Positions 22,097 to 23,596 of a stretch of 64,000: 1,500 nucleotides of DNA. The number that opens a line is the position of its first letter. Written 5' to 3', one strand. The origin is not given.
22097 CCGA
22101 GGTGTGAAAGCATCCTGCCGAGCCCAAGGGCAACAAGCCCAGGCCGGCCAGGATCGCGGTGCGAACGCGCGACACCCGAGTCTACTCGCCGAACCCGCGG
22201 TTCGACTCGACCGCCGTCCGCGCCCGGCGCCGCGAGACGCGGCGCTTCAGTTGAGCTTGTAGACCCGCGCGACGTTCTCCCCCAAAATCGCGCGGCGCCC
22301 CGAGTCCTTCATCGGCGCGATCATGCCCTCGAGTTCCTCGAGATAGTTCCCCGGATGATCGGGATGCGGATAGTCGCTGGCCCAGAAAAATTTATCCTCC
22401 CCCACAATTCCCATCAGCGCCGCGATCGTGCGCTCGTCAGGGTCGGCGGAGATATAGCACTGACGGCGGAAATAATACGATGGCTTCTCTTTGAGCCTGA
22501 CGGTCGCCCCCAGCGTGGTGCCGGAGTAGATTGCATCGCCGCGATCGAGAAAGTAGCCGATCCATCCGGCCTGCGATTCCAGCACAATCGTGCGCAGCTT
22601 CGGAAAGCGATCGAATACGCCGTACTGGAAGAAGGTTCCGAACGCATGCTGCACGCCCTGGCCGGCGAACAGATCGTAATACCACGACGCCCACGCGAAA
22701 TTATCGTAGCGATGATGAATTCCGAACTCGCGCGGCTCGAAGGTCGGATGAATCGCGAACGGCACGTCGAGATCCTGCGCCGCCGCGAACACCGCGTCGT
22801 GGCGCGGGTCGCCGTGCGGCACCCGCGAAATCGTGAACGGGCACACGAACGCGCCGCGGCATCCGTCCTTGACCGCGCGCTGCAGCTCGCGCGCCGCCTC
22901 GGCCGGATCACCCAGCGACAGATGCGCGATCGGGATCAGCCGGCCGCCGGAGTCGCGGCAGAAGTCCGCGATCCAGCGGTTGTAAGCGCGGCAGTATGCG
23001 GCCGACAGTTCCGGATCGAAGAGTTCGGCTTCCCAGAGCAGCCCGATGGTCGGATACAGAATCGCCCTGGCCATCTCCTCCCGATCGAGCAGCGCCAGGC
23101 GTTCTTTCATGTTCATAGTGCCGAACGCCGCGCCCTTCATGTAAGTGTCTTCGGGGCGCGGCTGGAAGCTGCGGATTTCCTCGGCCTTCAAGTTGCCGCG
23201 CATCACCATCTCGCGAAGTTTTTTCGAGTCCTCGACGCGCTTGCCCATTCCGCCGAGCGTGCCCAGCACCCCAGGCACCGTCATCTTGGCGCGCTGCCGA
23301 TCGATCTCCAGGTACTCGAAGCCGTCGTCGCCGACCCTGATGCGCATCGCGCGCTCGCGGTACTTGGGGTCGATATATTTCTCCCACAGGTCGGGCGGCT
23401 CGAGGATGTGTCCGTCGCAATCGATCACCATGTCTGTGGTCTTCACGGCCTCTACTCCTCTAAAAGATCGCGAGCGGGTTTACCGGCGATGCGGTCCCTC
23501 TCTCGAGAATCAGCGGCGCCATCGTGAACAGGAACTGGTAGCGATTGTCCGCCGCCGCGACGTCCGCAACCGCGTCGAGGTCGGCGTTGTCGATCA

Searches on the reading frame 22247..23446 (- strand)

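Call 4: search_protein_families(library=pfam, proteins=[window:22247-23446:-], max_evalue=1)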
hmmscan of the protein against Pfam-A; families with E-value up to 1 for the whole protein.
window:22247-23446:- (399 aa): 1 family
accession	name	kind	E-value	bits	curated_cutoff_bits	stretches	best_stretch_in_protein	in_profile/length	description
PF04909.20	Amidohydro_2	-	1.3e-26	94.4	26.4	1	139-398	49-289/289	Amidohydrolase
